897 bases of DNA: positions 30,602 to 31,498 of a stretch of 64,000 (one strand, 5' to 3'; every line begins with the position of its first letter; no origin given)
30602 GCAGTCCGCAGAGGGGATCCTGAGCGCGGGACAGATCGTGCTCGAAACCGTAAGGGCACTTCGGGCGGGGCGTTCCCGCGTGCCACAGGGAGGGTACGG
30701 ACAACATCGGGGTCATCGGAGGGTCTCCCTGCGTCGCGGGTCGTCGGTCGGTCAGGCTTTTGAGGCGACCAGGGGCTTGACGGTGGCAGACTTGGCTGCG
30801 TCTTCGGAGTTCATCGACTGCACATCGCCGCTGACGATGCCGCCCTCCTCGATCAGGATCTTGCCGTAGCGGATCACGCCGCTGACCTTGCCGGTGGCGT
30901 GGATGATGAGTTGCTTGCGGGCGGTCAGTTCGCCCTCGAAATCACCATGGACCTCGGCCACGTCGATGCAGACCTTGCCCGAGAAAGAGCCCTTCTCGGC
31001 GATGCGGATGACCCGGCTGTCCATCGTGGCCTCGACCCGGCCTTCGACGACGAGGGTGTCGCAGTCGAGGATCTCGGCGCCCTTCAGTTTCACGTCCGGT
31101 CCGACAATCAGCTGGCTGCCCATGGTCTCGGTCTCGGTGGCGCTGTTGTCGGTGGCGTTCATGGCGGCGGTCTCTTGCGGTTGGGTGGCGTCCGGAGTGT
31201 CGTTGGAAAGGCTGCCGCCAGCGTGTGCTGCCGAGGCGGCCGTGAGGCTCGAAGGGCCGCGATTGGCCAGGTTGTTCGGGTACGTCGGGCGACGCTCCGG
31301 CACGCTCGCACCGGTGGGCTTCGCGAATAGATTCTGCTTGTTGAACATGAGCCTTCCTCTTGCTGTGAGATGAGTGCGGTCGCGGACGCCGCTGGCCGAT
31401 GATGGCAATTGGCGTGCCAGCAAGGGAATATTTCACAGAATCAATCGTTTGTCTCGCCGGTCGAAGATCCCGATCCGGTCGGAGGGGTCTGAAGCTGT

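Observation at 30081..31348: Bactofilin co-transcribed with a FeeM-like N-acyl amino acid synthase: a possible cytoskeleton-scaffolded lipid or signal-synthesis module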

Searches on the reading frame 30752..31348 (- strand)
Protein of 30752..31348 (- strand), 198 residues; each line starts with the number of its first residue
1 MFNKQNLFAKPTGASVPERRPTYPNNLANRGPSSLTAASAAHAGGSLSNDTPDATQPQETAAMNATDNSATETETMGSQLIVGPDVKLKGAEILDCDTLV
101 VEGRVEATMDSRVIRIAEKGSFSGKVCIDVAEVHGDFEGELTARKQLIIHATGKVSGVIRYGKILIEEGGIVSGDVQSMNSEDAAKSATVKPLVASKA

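Call 3: search_protein_families(library=pfam, proteins=[window:30752-31348:-], max_evalue=1)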
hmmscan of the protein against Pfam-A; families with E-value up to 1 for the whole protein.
window:30752-31348:- (198 aa): 1 family
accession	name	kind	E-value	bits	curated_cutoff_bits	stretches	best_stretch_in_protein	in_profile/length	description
PF04519.19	Bactofilin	-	5.3e-17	62.3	27.9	1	81-176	2-97/98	Polymer-forming cytoskeletal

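Call 4: search_protein_families(library=ncbifam, proteins=[window:30752-31348:-], max_evalue=1)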
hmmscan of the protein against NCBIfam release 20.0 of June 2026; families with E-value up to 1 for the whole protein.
window:30752-31348:- (198 aa): 0 families

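Call 56: find_homologous_proteins(query=window:30752-31348:-)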
Query window:30752-31348:- (198 aa): 7900 proteins with E <= 0.001 among 8000 candidates; the best 120 are listed.
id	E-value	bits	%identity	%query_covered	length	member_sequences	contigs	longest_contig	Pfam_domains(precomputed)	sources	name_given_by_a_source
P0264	3.4e-117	406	96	100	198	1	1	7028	PF04519.20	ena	-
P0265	1.8e-96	339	80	99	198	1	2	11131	PF04519.20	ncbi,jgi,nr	ncbi:MAG: polymer-forming cytoskeletal protein [Rhodocyclaceae bacterium]|nr:polymer-forming cytoske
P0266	4.8e-91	321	78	100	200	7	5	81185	PF04519.20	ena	-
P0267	8.5e-90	317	77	100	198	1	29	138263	PF04519.20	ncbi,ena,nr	ncbi:MAG: polymer-forming cytoskeletal protein [Rhodocyclaceae bacterium]|nr:polymer-forming cytoske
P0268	5.7e-88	311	76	99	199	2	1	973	PF04519.20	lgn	-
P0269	2.2e-85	303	75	99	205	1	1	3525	PF04519.20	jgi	-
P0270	1.8e-84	300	75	100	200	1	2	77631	PF04519.20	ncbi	-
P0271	6.2e-82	292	71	100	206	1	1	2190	PF04519.20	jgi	-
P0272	1.0e-77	278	100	69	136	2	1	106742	PF04519.20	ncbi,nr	ncbi:MAG: polymer-forming cytoskeletal protein [Rhodocyclaceae bacterium]|nr:polymer-forming cytoske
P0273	2.9e-75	270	71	91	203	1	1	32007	PF04519.20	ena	-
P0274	3.2e-75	270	70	98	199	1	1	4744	PF04519.20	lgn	-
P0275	3.7e-75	270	70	98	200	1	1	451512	PF04519.20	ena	-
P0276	5.5e-74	266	67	98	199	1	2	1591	PF04519.20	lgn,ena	-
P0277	2.5e-64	234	82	69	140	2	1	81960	PF04519.20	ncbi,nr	ncbi:MAG: polymer-forming cytoskeletal protein [Rhodocyclaceae bacterium]|nr:polymer-forming cytoske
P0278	1.6e-58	215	61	99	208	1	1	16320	PF04519.20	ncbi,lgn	-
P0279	2.9e-58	214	60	99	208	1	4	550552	PF04519.20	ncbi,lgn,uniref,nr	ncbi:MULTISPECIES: bactofilin family protein [Denitromonas]|uniref:bactofilin family protein n=1 Tax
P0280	3.5e-58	214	61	99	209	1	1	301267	PF04519.20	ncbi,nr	ncbi:polymer-forming cytoskeletal protein [Zoogloeaceae bacterium G21618-S1]|nr:polymer-forming cyto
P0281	9.3e-58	213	58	99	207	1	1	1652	PF04519.20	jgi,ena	-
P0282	1.9e-57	212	80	61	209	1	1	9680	PF04519.20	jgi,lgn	-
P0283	2.8e-57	211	54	100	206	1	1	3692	PF04519.20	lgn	-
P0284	5.4e-57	210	56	99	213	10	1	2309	PF04519.20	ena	-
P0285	1.3e-56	209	58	99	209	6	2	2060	PF04519.20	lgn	-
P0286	2.1e-56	208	79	61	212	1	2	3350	PF04519.20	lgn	-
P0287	2.4e-56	208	63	91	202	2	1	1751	PF04519.20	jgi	jgi:cytoskeletal protein CcmA (bactofilin family)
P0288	2.7e-56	208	58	99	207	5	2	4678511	PF04519.20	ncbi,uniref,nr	ncbi:bactofilin family protein [Nitrogeniibacter aestuarii]|uniref:bactofilin family protein n=1 Tax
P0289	3.6e-56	208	57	99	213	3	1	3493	PF04519.20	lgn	-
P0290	7.1e-56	207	62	91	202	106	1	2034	PF04519.20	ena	-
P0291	7.2e-56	207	58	98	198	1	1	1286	PF04519.20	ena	-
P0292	1.1e-55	206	62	91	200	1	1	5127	PF04519.20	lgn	-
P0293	1.3e-55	206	57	99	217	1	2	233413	PF04519.20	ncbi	-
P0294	1.5e-55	206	59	99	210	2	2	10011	PF04519.20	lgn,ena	-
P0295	1.7e-55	206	57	99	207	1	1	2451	PF04519.20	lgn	-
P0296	1.9e-55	205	56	98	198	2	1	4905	PF04519.20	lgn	-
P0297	2.6e-55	205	60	91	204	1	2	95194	PF04519.20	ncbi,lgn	ncbi:MAG: bactofilin family protein [Thauera sp.]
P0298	2.6e-55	205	58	96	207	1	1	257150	PF04519.20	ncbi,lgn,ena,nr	ncbi:MAG: polymer-forming cytoskeletal protein [Zoogloeaceae bacterium]|nr:polymer-forming cytoskele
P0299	2.8e-55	205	61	93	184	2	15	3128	PF04519.20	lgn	-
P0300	3.1e-55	205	60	97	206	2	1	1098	PF04519.20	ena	-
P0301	3.7e-55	204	61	91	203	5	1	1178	PF04519.20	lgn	-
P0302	4.0e-55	204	60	91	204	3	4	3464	PF04519.20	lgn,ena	-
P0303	4.1e-55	204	59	91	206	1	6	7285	PF04519.20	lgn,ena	-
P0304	4.9e-55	204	58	98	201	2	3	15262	PF04519.20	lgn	-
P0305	5.0e-55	204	60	91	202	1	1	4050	PF04519.20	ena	-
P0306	5.6e-55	204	61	91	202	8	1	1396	PF04519.20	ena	-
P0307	6.5e-55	204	59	95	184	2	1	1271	PF04519.20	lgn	-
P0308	6.7e-55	204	56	94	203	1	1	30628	PF04519.20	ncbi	-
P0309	7.0e-55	203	76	64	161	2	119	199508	PF04519.20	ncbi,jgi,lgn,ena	-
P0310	7.4e-55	203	57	100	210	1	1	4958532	PF04519.20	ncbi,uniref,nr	ncbi:polymer-forming cytoskeletal protein [Azoarcus sp. L1K30]|uniref:bactofilin family protein n=1 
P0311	9.2e-55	203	59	93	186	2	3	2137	PF04519.20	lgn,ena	-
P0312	9.3e-55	203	63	90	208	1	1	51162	PF04519.20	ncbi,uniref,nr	ncbi:bactofilin family protein [Aromatoleum diolicum]|uniref:Polymer-forming cytoskeletal protein n=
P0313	9.9e-55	203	56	99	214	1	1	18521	PF04519.20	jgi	-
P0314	1.1e-54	203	58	98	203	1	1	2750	PF04519.20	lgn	-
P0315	1.2e-54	203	65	90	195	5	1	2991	PF04519.20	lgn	-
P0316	3.0e-54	201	61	90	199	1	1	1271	PF04519.20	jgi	jgi:cytoskeletal protein CcmA (bactofilin family)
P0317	3.2e-54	201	55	98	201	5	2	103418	PF04519.20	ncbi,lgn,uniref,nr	ncbi:MAG TPA: polymer-forming cytoskeletal protein [Thauera sp.]|uniref:bactofilin family protein n=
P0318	3.3e-54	201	70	73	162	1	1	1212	PF04519.20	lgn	-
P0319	3.3e-54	201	57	99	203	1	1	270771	PF04519.20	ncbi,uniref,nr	ncbi:bactofilin family protein [Denitromonas iodatirespirans]|uniref:bactofilin family protein n=1 T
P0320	3.3e-54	201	55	99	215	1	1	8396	PF04519.20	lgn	-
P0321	3.3e-54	201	58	98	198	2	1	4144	PF04519.20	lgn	-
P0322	3.5e-54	201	73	66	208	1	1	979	PF04519.20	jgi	-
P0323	4.1e-54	201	59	93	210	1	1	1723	PF04519.20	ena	-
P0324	4.1e-54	201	61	92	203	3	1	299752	PF04519.20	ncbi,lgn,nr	ncbi:MAG: polymer-forming cytoskeletal protein [Azoarcus sp.]|nr:polymer-forming cytoskeletal protei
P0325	4.2e-54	201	58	99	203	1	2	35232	PF04519.20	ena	-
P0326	4.5e-54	201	62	91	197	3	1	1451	PF04519.20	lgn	-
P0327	4.7e-54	201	59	91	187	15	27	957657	PF04519.20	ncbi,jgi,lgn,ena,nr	ncbi:MAG: cell shape determination protein CcmA [Candidatus Accumulibacter sp. 66-26]|nr:polymer-for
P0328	5.0e-54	201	75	60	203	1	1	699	PF04519.20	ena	-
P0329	5.1e-54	201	54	98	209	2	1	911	PF04519.20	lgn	-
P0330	5.8e-54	201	59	91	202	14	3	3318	PF04519.20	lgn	-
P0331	6.5e-54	200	61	94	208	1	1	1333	PF04519.20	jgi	-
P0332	6.8e-54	200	60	94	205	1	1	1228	PF04519.20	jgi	-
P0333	7.0e-54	200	58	93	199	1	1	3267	PF04519.20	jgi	-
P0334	7.6e-54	200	80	54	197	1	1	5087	PF04519.20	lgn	-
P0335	7.6e-54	200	60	90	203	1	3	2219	PF04519.20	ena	-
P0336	9.8e-54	200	53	100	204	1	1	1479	PF04519.20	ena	-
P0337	1.1e-53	200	69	73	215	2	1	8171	PF04519.20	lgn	-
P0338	1.3e-53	199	60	91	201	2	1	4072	PF04519.20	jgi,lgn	jgi:cytoskeletal protein CcmA (bactofilin family)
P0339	1.4e-53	199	58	94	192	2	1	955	PF04519.20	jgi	-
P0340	1.5e-53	199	59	97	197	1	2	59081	PF04519.20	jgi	-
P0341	1.5e-53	199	73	61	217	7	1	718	PF04519.20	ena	-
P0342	1.5e-53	199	58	98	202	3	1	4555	PF04519.20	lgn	-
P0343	1.5e-53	199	57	93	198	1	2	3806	PF04519.20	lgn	-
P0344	1.8e-53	199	58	95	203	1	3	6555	PF04519.20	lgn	-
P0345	1.9e-53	199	56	99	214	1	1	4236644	PF04519.20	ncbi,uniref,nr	ncbi:polymer-forming cytoskeletal protein [Nitrogeniibacter mangrovi]|uniref:Polymer-forming cytoske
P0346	1.9e-53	199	77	65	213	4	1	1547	PF04519.20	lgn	-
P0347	2.1e-53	199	60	90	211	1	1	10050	PF04519.20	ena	-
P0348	2.2e-53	199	55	98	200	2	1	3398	PF04519.20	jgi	jgi:cytoskeletal protein CcmA (bactofilin family)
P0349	2.3e-53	199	57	93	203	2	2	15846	PF04519.20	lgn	-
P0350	2.6e-53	198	58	94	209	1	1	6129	PF04519.20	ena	-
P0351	2.6e-53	198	88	53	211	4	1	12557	PF04519.20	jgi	jgi:cytoskeletal protein CcmA (bactofilin family)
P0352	2.7e-53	198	59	97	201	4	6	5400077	PF04519.20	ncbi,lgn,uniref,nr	ncbi:cell shape determination protein CcmA [Azoarcus sp. DD4]|uniref:bactofilin family protein n=1 T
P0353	2.9e-53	198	53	98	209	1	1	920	PF04519.20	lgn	-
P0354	3.1e-53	198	53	98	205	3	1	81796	PF04519.20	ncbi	ncbi:MAG: polymer-forming cytoskeletal protein [Methylophilaceae bacterium]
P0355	3.1e-53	198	62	92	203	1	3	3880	PF04519.20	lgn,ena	-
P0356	3.3e-53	198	55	98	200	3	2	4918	PF04519.20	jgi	jgi:cytoskeletal protein CcmA (bactofilin family)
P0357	3.5e-53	198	51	100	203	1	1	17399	PF04519.20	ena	-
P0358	3.9e-53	198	57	100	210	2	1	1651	PF04519.20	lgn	-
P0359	4.3e-53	198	56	99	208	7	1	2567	PF04519.20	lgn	-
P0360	4.4e-53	198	60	93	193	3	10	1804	PF04519.20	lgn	-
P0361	4.6e-53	198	59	95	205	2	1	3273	PF04519.20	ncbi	-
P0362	4.6e-53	198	69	65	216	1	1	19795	PF04519.20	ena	-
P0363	5.2e-53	197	59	91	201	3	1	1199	PF04519.20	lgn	-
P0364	5.6e-53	197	59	89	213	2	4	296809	PF04519.20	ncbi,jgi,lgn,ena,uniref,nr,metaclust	ncbi:polymer-forming cytoskeletal protein [Azoarcus sp. TTM-91]|uniref:bactofilin family protein n=1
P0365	5.6e-53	197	59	90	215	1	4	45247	PF04519.20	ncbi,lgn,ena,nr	ncbi:MAG: polymer-forming cytoskeletal protein [Rhodocyclaceae bacterium]|nr:polymer-forming cytoske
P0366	5.7e-53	197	58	96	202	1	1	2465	PF04519.20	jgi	jgi:cytoskeletal protein CcmA (bactofilin family)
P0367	5.9e-53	197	62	90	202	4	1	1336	PF04519.20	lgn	-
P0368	6.1e-53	197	56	98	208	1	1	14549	PF04519.20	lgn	-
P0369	6.9e-53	197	58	97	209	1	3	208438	PF04519.20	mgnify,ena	mgnify:CR=1 FL=1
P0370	7.8e-53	197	72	62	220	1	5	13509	PF04519.20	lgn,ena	-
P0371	7.9e-53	197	53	100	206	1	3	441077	PF04519.20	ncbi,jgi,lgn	jgi:cytoskeletal protein CcmA (bactofilin family)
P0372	8.2e-53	197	59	98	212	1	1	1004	PF04519.20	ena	-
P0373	8.4e-53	197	57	92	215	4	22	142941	PF04519.20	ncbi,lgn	-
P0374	8.5e-53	197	61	90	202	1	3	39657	PF04519.20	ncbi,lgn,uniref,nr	ncbi:bactofilin family protein [Thauera linaloolentis]|uniref:Cell shape determination protein CcmA 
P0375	8.6e-53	197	56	92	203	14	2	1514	PF04519.20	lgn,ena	-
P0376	8.7e-53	197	60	93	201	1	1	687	PF04519.20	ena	-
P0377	8.7e-53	197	58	97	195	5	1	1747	PF04519.20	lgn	-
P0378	9.2e-53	197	59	94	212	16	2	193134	PF04519.20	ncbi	-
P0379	1.0e-52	196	52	98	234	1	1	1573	PF04519.20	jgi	jgi:cytoskeletal protein CcmA (bactofilin family)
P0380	1.1e-52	196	62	90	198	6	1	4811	PF04519.20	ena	-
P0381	1.1e-52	196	64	78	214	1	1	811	PF04519.20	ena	-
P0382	1.3e-52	196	60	90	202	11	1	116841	PF04519.20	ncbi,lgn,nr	ncbi:MAG: polymer-forming cytoskeletal protein [Proteobacteria bacterium]|nr:polymer-forming cytoske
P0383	1.3e-52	196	52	98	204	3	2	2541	PF04519.20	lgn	-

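Call 57: find_encoding_contigs(protein=P0288, flank=6000, max_places=1)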
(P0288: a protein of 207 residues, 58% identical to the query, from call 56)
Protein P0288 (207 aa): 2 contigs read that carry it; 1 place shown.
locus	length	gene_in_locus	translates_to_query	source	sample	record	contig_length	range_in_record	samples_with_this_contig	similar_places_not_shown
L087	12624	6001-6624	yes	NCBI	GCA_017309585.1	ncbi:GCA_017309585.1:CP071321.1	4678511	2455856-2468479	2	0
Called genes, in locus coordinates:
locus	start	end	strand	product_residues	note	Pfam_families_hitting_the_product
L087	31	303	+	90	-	-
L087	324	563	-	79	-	PF13192:Thioredoxin_3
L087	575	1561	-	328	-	PF03773:ArsP_1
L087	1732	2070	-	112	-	PF04972:BON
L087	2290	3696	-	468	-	PF00072:Response_reg, PF00158:Sigma54_activat, PF14532:Sigma54_activ_2, PF07728:AAA_5 (weak), PF25601:AAA_lid_14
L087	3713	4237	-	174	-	-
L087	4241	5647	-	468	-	PF13581:HATPase_c_2 (faint), PF00672:HAMP (faint), PF00512:HisKA, PF02518:HATPase_c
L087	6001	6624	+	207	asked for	PF04519:Bactofilin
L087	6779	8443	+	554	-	PF00005:ABC_tran, PF02463:SMC_N (faint), PF13304:AAA_21 (faint), PF12848:ABC_tran_Xtn, PF00005:ABC_tran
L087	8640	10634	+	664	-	PF07715:Plug, PF00593:TonB_dep_Rec_b-barrel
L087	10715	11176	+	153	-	PF05099:TerB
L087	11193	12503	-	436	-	PF11845:Tll0287-like, PF00990:GGDEF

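Call 58: find_encoding_contigs(protein=P0352, flank=6000, max_places=1)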
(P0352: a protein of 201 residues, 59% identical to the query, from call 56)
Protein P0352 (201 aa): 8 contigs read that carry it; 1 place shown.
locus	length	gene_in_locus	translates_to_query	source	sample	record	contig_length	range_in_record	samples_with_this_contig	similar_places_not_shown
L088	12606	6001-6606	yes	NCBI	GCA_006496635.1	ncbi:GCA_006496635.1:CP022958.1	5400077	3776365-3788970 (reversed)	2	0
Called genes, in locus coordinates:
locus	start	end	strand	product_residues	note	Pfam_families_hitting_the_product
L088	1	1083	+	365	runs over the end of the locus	PF02540:NAD_synthase (faint), PF03054:tRNA_Me_trans, PF20259:tRNA_Me_trans_M, PF20258:tRNA_Me_trans_C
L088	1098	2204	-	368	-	PF04055:Radical_SAM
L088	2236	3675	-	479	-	PF00072:Response_reg, PF00158:Sigma54_activat, PF14532:Sigma54_activ_2, PF25601:AAA_lid_14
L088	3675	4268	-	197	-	-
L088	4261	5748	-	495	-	PF00672:HAMP, PF00512:HisKA, PF02518:HATPase_c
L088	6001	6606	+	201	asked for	PF04519:Bactofilin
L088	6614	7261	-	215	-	PF01464:SLT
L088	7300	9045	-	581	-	PF00587:tRNA-synt_2b, PF04073:tRNA_edit, PF03129:HGTP_anticodon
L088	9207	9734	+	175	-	PF00293:NUDIX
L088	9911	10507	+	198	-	-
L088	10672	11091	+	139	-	PF00210:Ferritin (faint), PF02915:Rubrerythrin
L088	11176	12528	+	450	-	PF02754:CCG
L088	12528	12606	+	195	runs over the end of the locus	PF12007:DUF3501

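Call 59: find_encoding_contigs(protein=P0354, flank=6000, max_places=1)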
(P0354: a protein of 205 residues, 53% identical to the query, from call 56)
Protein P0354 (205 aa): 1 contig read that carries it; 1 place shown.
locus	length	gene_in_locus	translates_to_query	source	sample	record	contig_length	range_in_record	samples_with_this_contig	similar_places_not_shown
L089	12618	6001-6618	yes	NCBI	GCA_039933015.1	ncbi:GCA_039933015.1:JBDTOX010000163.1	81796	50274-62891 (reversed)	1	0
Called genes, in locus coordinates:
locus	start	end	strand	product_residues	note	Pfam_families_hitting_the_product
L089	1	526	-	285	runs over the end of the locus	PF00528:BPD_transp_1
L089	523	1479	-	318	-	PF00528:BPD_transp_1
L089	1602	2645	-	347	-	PF12849:PBP_like_2, PF12727:PBP_like (faint)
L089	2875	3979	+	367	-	PF03462:PCRF, PF00472:RF-1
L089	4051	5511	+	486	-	PF01336:tRNA_anti-codon, PF00152:tRNA-synt_2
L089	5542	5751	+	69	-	PF00403:HMA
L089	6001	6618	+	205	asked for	PF04519:Bactofilin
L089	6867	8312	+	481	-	PF07396:Porin_O_P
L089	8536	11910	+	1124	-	PF05231:MASE1, PF00989:PAS, PF08447:PAS_3 (weak), PF08447:PAS_3, PF00989:PAS, PF13426:PAS_9, PF00990:GGDEF, PF00563:EAL, +3 more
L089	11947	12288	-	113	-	PF00111:Fer2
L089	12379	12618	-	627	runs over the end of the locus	PF00012:HSP70, PF06723:MreB_Mbl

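Call 60: find_encoding_contigs(protein=P0374, flank=6000, max_places=1)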
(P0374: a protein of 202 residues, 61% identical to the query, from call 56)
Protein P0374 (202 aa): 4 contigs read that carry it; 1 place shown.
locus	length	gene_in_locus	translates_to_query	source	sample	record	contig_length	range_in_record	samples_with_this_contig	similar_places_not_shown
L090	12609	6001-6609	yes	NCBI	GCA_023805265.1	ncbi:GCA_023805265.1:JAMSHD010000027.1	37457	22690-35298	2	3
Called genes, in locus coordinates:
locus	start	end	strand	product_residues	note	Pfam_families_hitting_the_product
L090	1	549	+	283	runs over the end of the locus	PF00795:CN_hydrolase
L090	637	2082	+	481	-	PF01523:PmbA_TldD_1st, PF19290:PmbA_TldD_2nd, PF19289:PmbA_TldD_3rd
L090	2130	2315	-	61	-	-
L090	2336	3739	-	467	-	PF00072:Response_reg, PF00158:Sigma54_activat, PF14532:Sigma54_activ_2, PF07728:AAA_5 (weak), PF25601:AAA_lid_14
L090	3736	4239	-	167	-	-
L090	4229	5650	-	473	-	PF00672:HAMP (weak), PF00512:HisKA, PF13581:HATPase_c_2 (weak), PF02518:HATPase_c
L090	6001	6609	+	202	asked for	PF04519:Bactofilin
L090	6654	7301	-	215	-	PF01464:SLT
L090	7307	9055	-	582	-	PF00587:tRNA-synt_2b, PF04073:tRNA_edit, PF03129:HGTP_anticodon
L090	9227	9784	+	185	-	PF00293:NUDIX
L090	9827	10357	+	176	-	PF08750:CNP1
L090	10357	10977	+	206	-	PF03232:COQ7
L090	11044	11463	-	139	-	PF02566:OsmC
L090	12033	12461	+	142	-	PF00572:Ribosomal_L13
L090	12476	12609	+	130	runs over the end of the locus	PF00380:Ribosomal_S9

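Call 65: find_related_loci(query=A2, collection=metagenome_contigs, flank=6000)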
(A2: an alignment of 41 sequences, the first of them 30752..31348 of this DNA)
Query A2 (198 aa) in metagenome_contigs; peptide patterns used: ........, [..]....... (x = any residue, [..] = any of these).
600 stretches matched a pattern (row limit reached: there are more); 466 encode a relative of the query (tblastn E <= 1e-3); the best 80 are kept; 80 distinct loci.
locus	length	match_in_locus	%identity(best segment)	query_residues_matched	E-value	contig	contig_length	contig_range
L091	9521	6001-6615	60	1-196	2e-63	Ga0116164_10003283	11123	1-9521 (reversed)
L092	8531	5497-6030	62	1-181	8e-63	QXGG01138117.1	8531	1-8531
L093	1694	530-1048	62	1-181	8e-63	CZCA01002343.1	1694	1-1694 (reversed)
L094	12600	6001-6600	55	1-195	1e-60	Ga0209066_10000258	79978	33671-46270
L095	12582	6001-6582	56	1-195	1e-60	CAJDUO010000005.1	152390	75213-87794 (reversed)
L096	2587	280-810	59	1-198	1e-60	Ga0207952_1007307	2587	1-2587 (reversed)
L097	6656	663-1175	59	1-181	8e-60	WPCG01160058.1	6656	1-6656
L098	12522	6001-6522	61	1-181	1e-59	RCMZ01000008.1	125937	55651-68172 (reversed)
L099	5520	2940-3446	65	1-180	1e-59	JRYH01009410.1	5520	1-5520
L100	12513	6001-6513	59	1-181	2e-59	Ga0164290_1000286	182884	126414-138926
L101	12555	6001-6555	59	1-187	2e-59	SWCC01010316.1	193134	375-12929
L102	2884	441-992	56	1-181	4e-59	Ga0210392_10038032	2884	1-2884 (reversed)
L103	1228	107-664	60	1-186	3e-62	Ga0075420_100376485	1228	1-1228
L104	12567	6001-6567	58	1-192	2e-58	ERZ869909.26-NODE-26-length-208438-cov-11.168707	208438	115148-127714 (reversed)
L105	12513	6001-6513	63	1-179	2e-58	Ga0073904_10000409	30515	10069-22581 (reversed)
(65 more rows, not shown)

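Call 77: predict_structure(alignment_id=A2)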
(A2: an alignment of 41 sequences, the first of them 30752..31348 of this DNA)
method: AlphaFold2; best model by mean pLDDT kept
length: 198 residues; sequences in the alignment: 41
mean_pLDDT: 68.8   pTM: 0.54
mean pLDDT of the five models: 68.8, 67.1, 57.7, 38.3, 38.1
residues with pLDDT >= 90: 94; 70-90: 10; 50-70: 15; < 50: 79
segments of 3 or more residues with pLDDT < 50: 1-3, 9-74, 183-185, 195-198
pLDDT, mean of each block of 10 residues (from residue 1): 51 41 39 35 32 34 36 67 93 92 96 95 96 97 96 95 92 89 50 45
secondary structure, 60 per line:
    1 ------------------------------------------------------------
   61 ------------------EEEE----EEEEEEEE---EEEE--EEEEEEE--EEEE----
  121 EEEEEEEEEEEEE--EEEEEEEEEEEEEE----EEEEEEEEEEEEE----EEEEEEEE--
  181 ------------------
elements in order: E79-82 E87-94 E98-101 E104-110 E113-116 E121-133 E136-149 E154-166 E171-178
